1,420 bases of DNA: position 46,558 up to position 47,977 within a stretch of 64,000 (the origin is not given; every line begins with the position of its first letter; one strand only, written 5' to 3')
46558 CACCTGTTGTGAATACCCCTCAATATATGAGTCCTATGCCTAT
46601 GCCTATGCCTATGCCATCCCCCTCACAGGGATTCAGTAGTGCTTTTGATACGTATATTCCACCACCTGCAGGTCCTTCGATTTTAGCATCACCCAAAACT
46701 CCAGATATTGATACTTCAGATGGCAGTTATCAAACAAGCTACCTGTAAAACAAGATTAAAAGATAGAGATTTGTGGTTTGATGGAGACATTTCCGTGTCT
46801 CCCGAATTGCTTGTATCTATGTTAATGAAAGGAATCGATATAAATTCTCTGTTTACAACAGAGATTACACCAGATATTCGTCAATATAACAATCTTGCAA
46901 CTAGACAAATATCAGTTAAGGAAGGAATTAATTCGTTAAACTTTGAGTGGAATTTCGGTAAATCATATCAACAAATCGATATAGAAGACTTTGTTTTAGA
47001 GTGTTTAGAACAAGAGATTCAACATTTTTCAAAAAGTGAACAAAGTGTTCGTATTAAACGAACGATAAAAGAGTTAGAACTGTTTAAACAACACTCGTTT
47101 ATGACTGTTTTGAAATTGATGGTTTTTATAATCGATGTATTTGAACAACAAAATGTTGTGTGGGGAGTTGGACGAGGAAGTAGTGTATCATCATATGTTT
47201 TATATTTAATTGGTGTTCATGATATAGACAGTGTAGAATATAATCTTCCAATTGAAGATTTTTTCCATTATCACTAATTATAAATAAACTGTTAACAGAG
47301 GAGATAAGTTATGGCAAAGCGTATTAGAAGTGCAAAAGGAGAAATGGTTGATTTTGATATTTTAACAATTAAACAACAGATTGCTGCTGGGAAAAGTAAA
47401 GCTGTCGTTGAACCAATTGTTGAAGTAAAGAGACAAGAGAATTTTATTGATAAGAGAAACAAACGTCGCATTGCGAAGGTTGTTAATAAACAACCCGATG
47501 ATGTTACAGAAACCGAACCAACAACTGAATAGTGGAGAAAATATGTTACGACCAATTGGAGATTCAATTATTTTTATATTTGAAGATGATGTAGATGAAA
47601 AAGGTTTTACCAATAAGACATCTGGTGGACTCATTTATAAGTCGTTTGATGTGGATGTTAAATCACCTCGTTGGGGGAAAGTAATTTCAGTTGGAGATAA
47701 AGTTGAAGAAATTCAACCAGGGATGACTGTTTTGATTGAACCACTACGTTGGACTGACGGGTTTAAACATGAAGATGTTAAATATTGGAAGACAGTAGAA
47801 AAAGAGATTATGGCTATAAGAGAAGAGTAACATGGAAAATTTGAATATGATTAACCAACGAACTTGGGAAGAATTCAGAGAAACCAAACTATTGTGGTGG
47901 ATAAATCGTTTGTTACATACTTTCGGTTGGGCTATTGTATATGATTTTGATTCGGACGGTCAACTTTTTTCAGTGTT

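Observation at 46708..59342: Miniature two-subunit DnaE-family polymerase, split at the catalytic motif and encoded 11.5 kb apart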

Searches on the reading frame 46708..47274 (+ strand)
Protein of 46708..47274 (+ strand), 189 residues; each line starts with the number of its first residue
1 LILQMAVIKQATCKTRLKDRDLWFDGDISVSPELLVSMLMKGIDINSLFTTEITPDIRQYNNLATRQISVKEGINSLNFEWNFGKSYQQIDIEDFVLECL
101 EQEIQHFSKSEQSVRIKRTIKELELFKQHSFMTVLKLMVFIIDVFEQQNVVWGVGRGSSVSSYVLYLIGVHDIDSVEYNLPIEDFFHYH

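Call 3: search_protein_families(library=pfam, proteins=[window:46708-47274:+], max_evalue=1)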
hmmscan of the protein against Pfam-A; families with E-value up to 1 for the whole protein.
window:46708-47274:+ (189 aa): 2 families
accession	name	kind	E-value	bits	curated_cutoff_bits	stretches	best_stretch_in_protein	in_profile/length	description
PF07733.18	DNA_pol3_alpha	-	5.9e-12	46.2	23.9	1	105-187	12-95/260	Bacterial DNA polymerase III alpha NTPase domain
PF25019.1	LRR_R13L1-DRL21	-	0.022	15.1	27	1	58-102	23-67/127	R13L1/DRL21 LRRs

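Call 4: search_protein_families(library=phrogs, proteins=[window:46708-47274:+], max_evalue=0.01)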
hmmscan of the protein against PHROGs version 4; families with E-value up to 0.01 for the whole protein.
window:46708-47274:+ (189 aa): 6 families
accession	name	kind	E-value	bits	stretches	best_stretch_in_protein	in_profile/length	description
phrog_11127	-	DNA, RNA and nucleotide metabolism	1.7e-38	133.3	1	16-186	3-170/171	DNA polymerase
phrog_405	-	DNA, RNA and nucleotide metabolism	3.5e-08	32.8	1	99-182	344-431/1190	DNA polymerase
phrog_13169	-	DNA, RNA and nucleotide metabolism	3.7e-06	27.1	1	110-187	332-410/463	DNA polymerase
phrog_7513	-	unknown function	0.00028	20.9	1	140-181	397-439/461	-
phrog_10111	-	unknown function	0.0019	18.6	1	37-90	41-93/210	-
phrog_11165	-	DNA, RNA and nucleotide metabolism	0.0032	16.5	1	110-185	35-110/782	DNA polymerase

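Call 5: search_dna_similar(query=window:46708-47274:+, collection=phages, mode=protein, max_rows=40)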
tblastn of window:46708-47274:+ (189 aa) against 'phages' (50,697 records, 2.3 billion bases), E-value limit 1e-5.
Records with a match: 6; places in all: 6; records where one place covers at least 80% of the query: 6.
Best place of each record, by identity: <60% 6.
By first word of the organism name: Xanthomonas 2; Stenotrophomonas 2; Ralstonia 1; Erwinia 1.
By host as written in the record: Xanthomonas citri 1; Xanthomonas oryzae pv. oryzae 1; Ralstonia solanacearum 1; Stenotrophomonas maltophilia SRM01 1; Stenotrophomonas maltophilia 1; Erwinia aphidicola W09_2 1.
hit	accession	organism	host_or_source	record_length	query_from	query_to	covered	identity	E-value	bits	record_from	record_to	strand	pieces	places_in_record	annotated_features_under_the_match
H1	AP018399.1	Xanthomonas phage XacN1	Xanthomonas citri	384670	15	187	92%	39.9%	1e-22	100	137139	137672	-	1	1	DNA polymerase III alpha subunit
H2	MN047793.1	Xanthomonas phage Xoo-sp13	Xanthomonas oryzae pv. oryzae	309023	15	187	92%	38.8%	5e-21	95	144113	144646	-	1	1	none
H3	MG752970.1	Ralstonia phage RsoM2USA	Ralstonia solanacearum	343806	14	186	92%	35.8%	5e-17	84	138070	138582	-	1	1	hypothetical protein (x2)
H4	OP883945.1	Stenotrophomonas phage CM1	Stenotrophomonas maltophilia SRM01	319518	16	187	91%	33.3%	2e-12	71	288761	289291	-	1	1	record has no annotation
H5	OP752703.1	Stenotrophomonas phage RAS14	Stenotrophomonas maltophilia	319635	16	187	91%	33.3%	2e-12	71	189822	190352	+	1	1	hypothetical protein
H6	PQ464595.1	Erwinia phage Kaldavass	Erwinia aphidicola W09_2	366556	25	188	87%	28.7%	9e-6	51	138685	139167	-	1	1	DNA polymerase | hypothetical protein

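Call 10: get_annotated_region(hit=H1, flank=18000)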
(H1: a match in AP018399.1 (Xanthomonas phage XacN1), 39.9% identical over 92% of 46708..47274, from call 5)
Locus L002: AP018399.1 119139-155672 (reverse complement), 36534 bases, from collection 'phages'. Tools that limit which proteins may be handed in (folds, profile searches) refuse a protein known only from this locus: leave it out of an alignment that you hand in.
description: Xanthomonas phage XacN1 DNA, complete genome.
organism: Xanthomonas phage XacN1 (NCBI taxid 2042251)
taxonomy: Viruses; Duplodnaviria; Heunggongvirae; Uroviricota; Caudoviricetes
host: Xanthomonas citri; source: -; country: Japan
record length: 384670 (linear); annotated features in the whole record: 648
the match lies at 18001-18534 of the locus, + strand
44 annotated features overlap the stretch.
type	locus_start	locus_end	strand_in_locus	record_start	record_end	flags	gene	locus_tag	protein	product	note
CDS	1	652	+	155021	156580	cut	-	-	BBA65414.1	DNA primase/helicase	ORF266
CDS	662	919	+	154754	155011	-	-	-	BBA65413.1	predicted ORF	ORF265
CDS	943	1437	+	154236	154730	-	-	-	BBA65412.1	predicted ORF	ORF264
CDS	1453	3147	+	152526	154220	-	-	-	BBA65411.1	putative T5 A1-like protein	ORF263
CDS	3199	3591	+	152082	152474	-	-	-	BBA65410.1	predicted ORF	ORF262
CDS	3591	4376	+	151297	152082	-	-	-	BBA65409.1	hypothetical protein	ORF261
CDS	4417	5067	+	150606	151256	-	-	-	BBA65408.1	2'-5' RNA ligase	ORF260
CDS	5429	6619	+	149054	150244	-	-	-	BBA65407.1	hypothetical protein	ORF259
CDS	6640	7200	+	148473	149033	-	-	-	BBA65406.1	hypothetical protein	ORF258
CDS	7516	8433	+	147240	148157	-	-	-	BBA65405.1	hypothetical protein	ORF257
CDS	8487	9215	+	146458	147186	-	-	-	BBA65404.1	predicted ORF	ORF256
CDS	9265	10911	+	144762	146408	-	-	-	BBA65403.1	terminase large subunit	ORF255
CDS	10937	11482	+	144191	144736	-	-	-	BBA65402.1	predicted ORF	ORF254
CDS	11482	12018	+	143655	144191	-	-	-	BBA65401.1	predicted ORF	ORF253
CDS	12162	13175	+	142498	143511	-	-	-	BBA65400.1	single-stranded DNA binding protein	ORF252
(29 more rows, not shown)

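Call 15: search_solved_structures(query=window:46708-47274:+, max_evalue=1, show_alignments=2)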
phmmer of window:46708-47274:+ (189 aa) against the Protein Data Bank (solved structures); distinct sequences matched with E-value up to 1: 10.
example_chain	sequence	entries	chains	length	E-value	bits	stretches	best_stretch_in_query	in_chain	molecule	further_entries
4jom_A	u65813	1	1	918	0.018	18.5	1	118-186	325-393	DNA polymerase III subunit alpha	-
2hnh_A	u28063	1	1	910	0.018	18.4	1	118-186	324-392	DNA polymerase III alpha subunit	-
2hqa_A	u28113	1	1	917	0.018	18.4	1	118-186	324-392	DNA polymerase III alpha subunit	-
5m1s_A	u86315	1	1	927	0.018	18.4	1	118-186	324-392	DNA polymerase III subunit alpha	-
5fku_A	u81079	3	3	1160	0.024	18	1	118-186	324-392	DNA POLYMERASE III SUBUNIT ALPHA | DNA POLYMERASE III ALPHA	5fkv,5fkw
5lew_A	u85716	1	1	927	0.039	17.4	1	118-186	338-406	DNA polymerase III subunit alpha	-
7pu7_A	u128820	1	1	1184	0.052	16.9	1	118-186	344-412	DNA polymerase III subunit alpha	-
3e0d_A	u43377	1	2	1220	0.21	15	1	116-186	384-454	DNA polymerase III subunit alpha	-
2hpi_A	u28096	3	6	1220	0.21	15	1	116-186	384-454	DNA polymerase III alpha subunit | DNA polymerase III subunit alpha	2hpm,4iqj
6k15_G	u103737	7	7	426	0.65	13.4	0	17-60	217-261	Chromatin structure-remodeling complex subunit SFH1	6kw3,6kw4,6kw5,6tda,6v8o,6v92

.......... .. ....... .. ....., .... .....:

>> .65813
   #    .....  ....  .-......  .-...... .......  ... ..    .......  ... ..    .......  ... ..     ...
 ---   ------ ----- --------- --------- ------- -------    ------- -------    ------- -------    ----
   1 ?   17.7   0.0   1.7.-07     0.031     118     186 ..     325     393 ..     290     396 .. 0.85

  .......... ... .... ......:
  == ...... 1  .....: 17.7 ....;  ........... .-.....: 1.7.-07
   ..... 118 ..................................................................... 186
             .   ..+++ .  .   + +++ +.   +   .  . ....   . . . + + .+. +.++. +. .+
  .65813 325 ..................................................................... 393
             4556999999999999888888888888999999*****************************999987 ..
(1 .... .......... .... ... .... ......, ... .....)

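Call 21: find_homologous_proteins(query=window:46720-47274:+, max_evalue=0.001)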
Query window:46720-47274:+ (185 aa): 2927 proteins with E <= 0.001 among 2966 candidates; the best 120 are listed. Only proteins of 101 to 324 residues were searched: fused or split forms outside these lengths cannot appear, so this answer is no evidence that the protein stands alone or is whole; find_related_loci, which searches DNA, has no such limit.
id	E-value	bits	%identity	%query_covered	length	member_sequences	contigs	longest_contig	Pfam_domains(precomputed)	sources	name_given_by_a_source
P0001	2.8e-115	401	98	100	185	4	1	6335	PF07733.19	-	-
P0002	2.7e-71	257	61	99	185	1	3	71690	PF07733.19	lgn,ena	-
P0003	1.0e-63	233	55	99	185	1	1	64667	PF07733.19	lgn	-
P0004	9.0e-63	230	58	96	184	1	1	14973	PF07733.19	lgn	-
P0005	5.5e-61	224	55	99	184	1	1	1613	PF07733.19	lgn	-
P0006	3.2e-60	221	57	97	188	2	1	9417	PF07733.19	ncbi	-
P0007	1.7e-55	206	52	99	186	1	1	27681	PF07733.19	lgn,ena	-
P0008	4.4e-55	205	51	99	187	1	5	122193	PF07733.19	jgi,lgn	jgi:DNA polymerase III alpha subunit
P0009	1.2e-53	200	53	93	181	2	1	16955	PF07733.19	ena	-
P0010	5.4e-53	198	49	99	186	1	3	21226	PF07733.19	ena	-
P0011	6.1e-53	198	52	93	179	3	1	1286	PF07733.19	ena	-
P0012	5.7e-52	194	51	98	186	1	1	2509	PF07733.19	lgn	-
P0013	1.8e-50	190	53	86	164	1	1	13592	PF07733.19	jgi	jgi:DNA polymerase III alpha subunit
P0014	5.8e-49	185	46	94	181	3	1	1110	PF07733.19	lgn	-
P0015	2.0e-46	176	46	95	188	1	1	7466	PF07733.19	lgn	-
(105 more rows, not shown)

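Call 39: search_solved_structures(query=A1, max_evalue=1, show_alignments=1)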
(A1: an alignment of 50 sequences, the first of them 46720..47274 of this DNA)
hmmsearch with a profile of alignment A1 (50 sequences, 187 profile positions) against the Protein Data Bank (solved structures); distinct sequences matched with E-value up to 1: 10.
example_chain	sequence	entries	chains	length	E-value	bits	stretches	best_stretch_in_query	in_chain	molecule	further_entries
4jom_A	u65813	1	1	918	0.00013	25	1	88-185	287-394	DNA polymerase III subunit alpha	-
2hnh_A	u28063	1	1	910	0.00013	25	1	88-185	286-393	DNA polymerase III alpha subunit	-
2hqa_A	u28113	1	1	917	0.00013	25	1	88-185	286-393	DNA polymerase III alpha subunit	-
5m1s_A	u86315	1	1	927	0.00014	25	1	88-185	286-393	DNA polymerase III subunit alpha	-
5fku_A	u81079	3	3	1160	0.00016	24.7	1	88-185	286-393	DNA POLYMERASE III SUBUNIT ALPHA | DNA POLYMERASE III ALPHA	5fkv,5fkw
2hpi_A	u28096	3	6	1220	0.0028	20.7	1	110-185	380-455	DNA polymerase III alpha subunit | DNA polymerase III subunit alpha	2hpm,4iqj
3e0d_A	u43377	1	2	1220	0.0028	20.7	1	110-185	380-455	DNA polymerase III subunit alpha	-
5lew_A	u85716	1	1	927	0.023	17.7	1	139-185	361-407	DNA polymerase III subunit alpha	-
7pu7_A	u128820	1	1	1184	0.03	17.3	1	139-185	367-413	DNA polymerase III subunit alpha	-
8th8_S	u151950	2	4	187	0.53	13.3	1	6-118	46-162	Coiled-coil domain-containing protein 153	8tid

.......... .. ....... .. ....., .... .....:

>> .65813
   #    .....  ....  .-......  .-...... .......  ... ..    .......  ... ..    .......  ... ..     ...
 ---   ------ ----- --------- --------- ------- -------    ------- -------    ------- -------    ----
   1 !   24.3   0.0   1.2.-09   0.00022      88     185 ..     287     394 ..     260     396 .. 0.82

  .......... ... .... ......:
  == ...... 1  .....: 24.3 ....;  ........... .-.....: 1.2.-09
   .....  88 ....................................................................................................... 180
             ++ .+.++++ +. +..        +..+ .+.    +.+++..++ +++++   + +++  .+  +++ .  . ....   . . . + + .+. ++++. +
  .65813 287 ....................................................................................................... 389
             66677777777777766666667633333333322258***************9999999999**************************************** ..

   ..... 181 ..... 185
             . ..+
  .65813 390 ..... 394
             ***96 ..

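Call 44: predict_structure(alignment_id=A1)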
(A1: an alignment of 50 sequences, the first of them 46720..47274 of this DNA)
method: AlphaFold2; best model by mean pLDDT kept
length: 185 residues; sequences in the alignment: 50
mean_pLDDT: 87.4   pTM: 0.63
mean pLDDT of the five models: 87.4, 87.1, 83.5, 82.3, 81.0
residues with pLDDT >= 90: 110; 70-90: 55; 50-70: 13; < 50: 7
segments of 3 or more residues with pLDDT < 50: 1-5
pLDDT, mean of each block of 10 residues (from residue 1): 58 92 95 94 97 97 94 73 92 96 97 96 92 91 78 67 85 87 71
secondary structure, 60 per line:
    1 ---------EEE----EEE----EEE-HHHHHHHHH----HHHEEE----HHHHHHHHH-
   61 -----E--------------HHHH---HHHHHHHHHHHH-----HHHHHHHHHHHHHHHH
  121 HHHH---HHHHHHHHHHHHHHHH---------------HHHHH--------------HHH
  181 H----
elements in order: E10-12 E17-19 E24-26 H28-36 E44-46 H51-59 H81-84 H88-99 H105-124 H128-143 H159-163 H178-181

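Call 50: fold_search(model_id=the predicted structure, library=pdb)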
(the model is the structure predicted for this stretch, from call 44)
No match with E <= 0.001 here; weaker rows may still be real.
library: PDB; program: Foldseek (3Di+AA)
matches with E <= 10: 138; with E <= 0.001: 0
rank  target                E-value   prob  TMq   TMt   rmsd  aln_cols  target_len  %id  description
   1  5fkv_A                9.8e-03  1.00  0.40  0.08   3.8       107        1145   23  cryo-EM structure of the E. coli replicative DNA polymerase complex bound to DNA (DNA polymerase III alpha, beta, epsi (released 2015-11-25)
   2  5fkw_A                1.5e-02  1.00  0.40  0.09   3.8       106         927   24  cryo-EM structure of the E. coli replicative DNA polymerase complex bound to DNA (DNA polymerase III alpha, beta, epsi (released 2015-11-25)
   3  5fku_A                2.8e-02  1.00  0.39  0.08   4.0       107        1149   23  cryo-EM structure of the E. coli replicative DNA polymerase complex in DNA free state (DNA polymerase III alpha, beta, (released 2015-11-25)
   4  7pu7_A                5.9e-02  1.00  0.42  0.08   3.1       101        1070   21  DNA polymerase from M. tuberculosis (released 2022-02-23)
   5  5lew                  1.2e-01  1.00  0.42  0.09   2.6        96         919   23  DNA polymerase (released 2017-10-25)
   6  2hnh                  1.5e-01  0.98  0.39  0.09   3.9       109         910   24  Crystal structure of the catalytic alpha subunit of E. coli replicative DNA polymerase III (released 2006-09-19)
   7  2hqa                  2.6e-01  0.97  0.42  0.10   3.5       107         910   24  Crystal structure of the catalytic alpha subunit of E. Coli replicative DNA polymerase III (released 2006-09-19)
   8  4iqj_D                2.6e-01  0.94  0.36  0.06   7.6       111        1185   24  Structure of PolIIIalpha-Tauc-DNA complex suggests an atomic model of the replisome (released 2013-03-13)
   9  4jom                  3.3e-01  0.94  0.40  0.10   4.2       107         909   23  Structure of E. coli Pol III 3mPHP mutant (released 2013-05-29)
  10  3f2c_A                4.5e-01  0.77  0.37  0.08   8.9       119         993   17  DNA Polymerase PolC from Geobacillus kaustophilus complex with DNA, dGTP and Mn (released 2009-01-20)
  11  4iqj_A                4.8e-01  0.82  0.35  0.06   8.0       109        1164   21  Structure of PolIIIalpha-Tauc-DNA complex suggests an atomic model of the replisome (released 2013-03-13)
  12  3e0d_A                5.4e-01  0.69  0.34  0.07  10.2       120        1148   20  Insights into the Replisome from the Crystral Structure of the Ternary Complex of the Eubacterial DNA Polymerase III a (released 2008-09-23)
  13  3f2b_A                5.4e-01  0.77  0.38  0.08   8.9       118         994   15  DNA Polymerase PolC from Geobacillus kaustophilus complex with DNA, dGTP, Mg and Zn (released 2009-01-20)
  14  2hpi                  7.0e-01  0.60  0.33  0.06  10.2       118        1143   20  Eubacterial and Eukaryotic Replicative DNA Polymerases are not Homologous: X-ray Structure of DNA Polymerase III (released 2006-09-19)
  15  4iqj_C                7.0e-01  0.72  0.34  0.06   8.3       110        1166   22  Structure of PolIIIalpha-Tauc-DNA complex suggests an atomic model of the replisome (released 2013-03-13)
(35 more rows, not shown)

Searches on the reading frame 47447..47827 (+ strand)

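Call 59: search_protein_families(library=pfam, proteins=[window:47447-47827:+], max_evalue=0.01)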
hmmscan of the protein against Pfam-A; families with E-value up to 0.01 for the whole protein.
window:47447-47827:+ (127 aa): 1 family
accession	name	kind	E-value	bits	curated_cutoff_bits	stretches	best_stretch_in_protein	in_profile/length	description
PF00166.26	Cpn10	-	0.00048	20.5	21.1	1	35-124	3-92/93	Chaperonin 10 Kd subunit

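Call 60: search_protein_families(library=phrogs, proteins=[window:47447-47827:+], max_evalue=0.0001)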
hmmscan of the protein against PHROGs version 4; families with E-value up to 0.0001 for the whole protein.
window:47447-47827:+ (127 aa): 2 families
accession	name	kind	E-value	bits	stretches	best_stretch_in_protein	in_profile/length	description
phrog_931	-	head and packaging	1.4e-08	35.5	1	35-120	7-90/109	head morphogenesis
phrog_3188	-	other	2.6e-06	28.1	1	33-126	2-95/96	co-chaperonin GroES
